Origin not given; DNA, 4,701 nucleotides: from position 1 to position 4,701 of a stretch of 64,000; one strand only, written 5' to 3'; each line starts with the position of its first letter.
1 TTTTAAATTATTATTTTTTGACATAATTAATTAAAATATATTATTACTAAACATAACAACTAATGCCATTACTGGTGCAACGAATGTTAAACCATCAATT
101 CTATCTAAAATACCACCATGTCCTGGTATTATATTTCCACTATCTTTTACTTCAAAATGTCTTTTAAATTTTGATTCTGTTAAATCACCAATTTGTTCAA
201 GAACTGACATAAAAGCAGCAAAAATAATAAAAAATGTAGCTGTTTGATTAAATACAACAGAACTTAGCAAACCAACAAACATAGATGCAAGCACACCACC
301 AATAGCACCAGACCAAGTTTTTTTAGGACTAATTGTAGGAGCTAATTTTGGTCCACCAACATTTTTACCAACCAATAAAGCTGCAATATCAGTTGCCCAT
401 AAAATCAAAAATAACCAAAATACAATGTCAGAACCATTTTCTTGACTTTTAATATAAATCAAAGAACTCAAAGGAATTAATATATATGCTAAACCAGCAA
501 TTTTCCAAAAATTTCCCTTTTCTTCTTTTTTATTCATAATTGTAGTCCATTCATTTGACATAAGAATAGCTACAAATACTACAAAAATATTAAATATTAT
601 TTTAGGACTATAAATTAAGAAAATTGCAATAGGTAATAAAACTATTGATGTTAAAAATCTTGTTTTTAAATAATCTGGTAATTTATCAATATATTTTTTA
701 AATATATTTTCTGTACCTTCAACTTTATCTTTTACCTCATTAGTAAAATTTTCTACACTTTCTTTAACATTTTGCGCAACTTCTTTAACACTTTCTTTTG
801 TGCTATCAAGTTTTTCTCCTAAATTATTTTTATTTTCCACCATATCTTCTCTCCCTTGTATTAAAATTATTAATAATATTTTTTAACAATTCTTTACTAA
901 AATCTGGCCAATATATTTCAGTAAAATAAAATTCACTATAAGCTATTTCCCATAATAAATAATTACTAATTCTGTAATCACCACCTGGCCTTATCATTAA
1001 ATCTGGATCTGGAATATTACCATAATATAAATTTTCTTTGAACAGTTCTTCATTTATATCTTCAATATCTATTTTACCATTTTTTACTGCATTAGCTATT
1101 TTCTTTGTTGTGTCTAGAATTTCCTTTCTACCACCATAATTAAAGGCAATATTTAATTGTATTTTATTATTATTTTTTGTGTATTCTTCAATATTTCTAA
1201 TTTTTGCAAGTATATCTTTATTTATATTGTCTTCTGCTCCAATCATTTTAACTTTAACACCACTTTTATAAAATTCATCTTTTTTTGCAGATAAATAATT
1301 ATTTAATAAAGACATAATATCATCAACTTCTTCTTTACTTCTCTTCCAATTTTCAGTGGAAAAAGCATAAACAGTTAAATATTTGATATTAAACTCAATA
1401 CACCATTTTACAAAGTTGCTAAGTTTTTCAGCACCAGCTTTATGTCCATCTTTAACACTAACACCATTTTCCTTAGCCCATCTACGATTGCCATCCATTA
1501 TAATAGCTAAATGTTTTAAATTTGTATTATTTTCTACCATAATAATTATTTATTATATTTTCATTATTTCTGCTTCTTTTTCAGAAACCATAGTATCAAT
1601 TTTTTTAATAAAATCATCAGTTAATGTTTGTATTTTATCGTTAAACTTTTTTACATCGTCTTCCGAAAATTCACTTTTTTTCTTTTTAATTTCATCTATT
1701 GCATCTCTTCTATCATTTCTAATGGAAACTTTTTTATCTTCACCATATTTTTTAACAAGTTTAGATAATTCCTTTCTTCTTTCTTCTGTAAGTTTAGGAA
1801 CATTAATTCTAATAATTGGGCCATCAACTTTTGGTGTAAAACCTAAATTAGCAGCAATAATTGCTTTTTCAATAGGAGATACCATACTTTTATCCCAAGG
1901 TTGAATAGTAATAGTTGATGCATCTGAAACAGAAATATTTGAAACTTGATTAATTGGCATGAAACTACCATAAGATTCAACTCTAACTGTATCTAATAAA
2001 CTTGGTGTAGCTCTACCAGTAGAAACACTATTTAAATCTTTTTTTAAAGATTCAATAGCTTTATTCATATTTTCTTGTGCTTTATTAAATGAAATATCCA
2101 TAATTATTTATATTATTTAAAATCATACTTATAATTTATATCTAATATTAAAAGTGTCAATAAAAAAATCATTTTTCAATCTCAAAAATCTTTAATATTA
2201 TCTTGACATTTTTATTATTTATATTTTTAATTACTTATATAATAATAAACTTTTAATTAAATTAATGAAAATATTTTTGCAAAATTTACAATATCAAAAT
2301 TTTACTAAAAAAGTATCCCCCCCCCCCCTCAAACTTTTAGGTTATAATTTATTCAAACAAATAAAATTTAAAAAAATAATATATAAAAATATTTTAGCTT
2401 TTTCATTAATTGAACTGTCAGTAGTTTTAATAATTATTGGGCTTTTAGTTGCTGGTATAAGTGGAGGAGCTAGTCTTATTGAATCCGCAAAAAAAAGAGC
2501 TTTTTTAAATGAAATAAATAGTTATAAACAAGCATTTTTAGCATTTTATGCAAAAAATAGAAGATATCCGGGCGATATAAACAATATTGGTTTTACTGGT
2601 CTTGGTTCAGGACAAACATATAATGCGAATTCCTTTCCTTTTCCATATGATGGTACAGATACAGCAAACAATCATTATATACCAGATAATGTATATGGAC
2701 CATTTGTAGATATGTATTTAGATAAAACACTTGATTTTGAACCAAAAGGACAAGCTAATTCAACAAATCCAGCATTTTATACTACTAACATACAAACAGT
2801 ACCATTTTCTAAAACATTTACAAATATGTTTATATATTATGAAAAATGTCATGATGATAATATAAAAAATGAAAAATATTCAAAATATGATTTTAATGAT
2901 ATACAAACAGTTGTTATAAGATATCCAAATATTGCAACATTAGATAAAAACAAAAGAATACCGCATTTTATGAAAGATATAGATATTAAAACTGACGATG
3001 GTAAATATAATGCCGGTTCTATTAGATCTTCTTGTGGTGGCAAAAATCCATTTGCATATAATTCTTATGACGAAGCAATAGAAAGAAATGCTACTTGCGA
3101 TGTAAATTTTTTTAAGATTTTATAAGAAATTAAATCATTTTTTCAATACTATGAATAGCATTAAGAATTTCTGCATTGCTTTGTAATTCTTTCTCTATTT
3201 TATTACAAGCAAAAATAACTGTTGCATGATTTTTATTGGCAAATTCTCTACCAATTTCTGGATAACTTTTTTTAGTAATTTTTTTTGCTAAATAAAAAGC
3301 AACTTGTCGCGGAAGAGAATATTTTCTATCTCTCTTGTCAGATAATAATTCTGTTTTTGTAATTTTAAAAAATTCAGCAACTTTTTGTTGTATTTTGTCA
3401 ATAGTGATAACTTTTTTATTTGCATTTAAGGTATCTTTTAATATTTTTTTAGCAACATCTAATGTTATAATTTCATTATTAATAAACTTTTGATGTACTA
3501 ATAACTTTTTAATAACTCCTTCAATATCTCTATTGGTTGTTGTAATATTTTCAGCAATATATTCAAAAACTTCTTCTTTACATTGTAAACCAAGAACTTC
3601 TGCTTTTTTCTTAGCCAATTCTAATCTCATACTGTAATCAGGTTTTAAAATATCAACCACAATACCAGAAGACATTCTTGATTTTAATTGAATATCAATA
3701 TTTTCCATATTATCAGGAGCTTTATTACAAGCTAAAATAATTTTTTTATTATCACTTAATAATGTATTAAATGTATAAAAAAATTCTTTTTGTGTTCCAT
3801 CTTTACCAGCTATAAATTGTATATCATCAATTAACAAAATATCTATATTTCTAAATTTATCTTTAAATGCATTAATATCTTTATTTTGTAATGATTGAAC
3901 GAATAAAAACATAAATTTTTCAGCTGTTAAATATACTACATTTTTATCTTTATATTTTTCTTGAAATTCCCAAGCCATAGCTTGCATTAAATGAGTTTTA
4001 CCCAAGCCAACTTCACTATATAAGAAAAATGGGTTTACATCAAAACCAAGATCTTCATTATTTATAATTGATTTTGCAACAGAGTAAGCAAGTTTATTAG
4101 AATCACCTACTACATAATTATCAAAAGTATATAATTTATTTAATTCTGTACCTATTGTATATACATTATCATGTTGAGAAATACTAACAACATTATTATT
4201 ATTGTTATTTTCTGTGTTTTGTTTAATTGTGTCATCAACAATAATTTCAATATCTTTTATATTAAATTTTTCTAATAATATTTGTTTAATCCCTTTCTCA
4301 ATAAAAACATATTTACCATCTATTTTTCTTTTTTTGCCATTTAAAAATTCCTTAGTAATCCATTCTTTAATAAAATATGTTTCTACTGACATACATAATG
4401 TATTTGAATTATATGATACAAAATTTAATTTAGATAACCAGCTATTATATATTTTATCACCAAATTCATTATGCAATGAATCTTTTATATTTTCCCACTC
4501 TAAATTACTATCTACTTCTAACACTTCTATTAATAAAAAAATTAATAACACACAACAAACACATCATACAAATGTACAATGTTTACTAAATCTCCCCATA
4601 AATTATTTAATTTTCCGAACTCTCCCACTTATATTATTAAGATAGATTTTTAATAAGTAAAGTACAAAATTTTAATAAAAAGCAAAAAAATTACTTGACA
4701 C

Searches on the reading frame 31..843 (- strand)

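Call 45: search_protein_families(library=pfam, proteins=[window:31-843:-], max_evalue=0.001)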
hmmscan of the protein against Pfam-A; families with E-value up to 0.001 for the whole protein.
window:31-843:- (270 aa): 1 family
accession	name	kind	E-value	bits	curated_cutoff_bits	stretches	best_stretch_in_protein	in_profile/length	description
PF01148.25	CTP_transf_1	-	3.7e-56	191.3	24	2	115-264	110-262/264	Cytidylyltransferase family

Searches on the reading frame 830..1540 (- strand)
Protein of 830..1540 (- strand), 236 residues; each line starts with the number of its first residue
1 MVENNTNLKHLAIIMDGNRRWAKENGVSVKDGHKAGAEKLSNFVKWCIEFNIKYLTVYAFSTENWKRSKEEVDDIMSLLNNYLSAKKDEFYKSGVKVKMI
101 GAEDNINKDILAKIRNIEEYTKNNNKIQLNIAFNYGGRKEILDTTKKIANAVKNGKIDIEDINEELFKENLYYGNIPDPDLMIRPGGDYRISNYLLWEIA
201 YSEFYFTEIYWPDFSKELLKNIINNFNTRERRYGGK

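Call 45: search_protein_families(library=pfam, proteins=[window:830-1540:-], max_evalue=0.001)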
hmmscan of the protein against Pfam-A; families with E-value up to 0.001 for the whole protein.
window:830-1540:- (236 aa): 1 family
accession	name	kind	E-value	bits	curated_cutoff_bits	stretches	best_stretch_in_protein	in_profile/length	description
PF01255.24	Prenyltransf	-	1.1e-84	283.8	27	1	14-234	1-219/219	Putative undecaprenyl diphosphate synthase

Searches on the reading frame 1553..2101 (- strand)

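Call 45: search_protein_families(library=pfam, proteins=[window:1553-2101:-], max_evalue=0.001)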
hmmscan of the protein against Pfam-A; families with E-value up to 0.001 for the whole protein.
window:1553-2101:- (182 aa): 1 family
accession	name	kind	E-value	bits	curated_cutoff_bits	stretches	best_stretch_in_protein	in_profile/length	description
PF01765.24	RRF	-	9.8e-65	217.8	29.7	1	19-180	1-164/164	Ribosome recycling factor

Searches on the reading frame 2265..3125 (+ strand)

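Call 45: search_protein_families(library=pfam, proteins=[window:2265-3125:+], max_evalue=0.001)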
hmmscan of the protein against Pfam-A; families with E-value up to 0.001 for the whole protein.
window:2265-3125:+ (286 aa): 1 family
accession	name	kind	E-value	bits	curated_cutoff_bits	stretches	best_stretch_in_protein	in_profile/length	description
PF07963.17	N_methyl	-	0.00081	19.3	21.2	0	45-65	6-26/27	Prokaryotic N-terminal methylation motif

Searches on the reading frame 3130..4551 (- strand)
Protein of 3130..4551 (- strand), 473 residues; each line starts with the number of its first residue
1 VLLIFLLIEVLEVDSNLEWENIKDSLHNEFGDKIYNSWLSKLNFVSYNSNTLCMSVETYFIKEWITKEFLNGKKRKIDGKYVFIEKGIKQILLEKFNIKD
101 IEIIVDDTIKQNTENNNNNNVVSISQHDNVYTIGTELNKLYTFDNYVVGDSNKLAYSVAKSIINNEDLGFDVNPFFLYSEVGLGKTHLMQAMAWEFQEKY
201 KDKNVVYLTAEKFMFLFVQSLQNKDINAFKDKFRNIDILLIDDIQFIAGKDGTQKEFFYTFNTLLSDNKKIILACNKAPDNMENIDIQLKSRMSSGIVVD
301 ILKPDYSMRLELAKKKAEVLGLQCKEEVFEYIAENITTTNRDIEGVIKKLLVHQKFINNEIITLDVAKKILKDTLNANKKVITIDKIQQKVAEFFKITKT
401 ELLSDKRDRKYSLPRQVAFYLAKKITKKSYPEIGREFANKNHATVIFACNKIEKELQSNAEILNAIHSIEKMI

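Call 15: search_protein_families(library=pfam, proteins=[window:3130-4551:-], max_evalue=0.001)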
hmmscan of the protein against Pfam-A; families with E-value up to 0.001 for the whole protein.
window:3130-4551:- (473 aa): 4 families
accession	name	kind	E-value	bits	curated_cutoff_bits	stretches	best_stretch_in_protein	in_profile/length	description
PF00308.24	Bac_DnaA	-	2.4e-58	197.3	23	1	137-300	1-162/162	Bacterial DnaA ATPAse domain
PF08299.17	Bac_DnaA_C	-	1.1e-26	93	31.5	1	384-452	1-69/69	Bacterial dnaA protein helix-turn-helix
PF11638.13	DnaA_N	-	9.2e-12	44.9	24.6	1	19-70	4-56/65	DnaA N-terminal domain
PF00004.35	AAA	-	3.9e-07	31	21.2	1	177-298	3-128/131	ATPase family associated with various cellular activities (AAA)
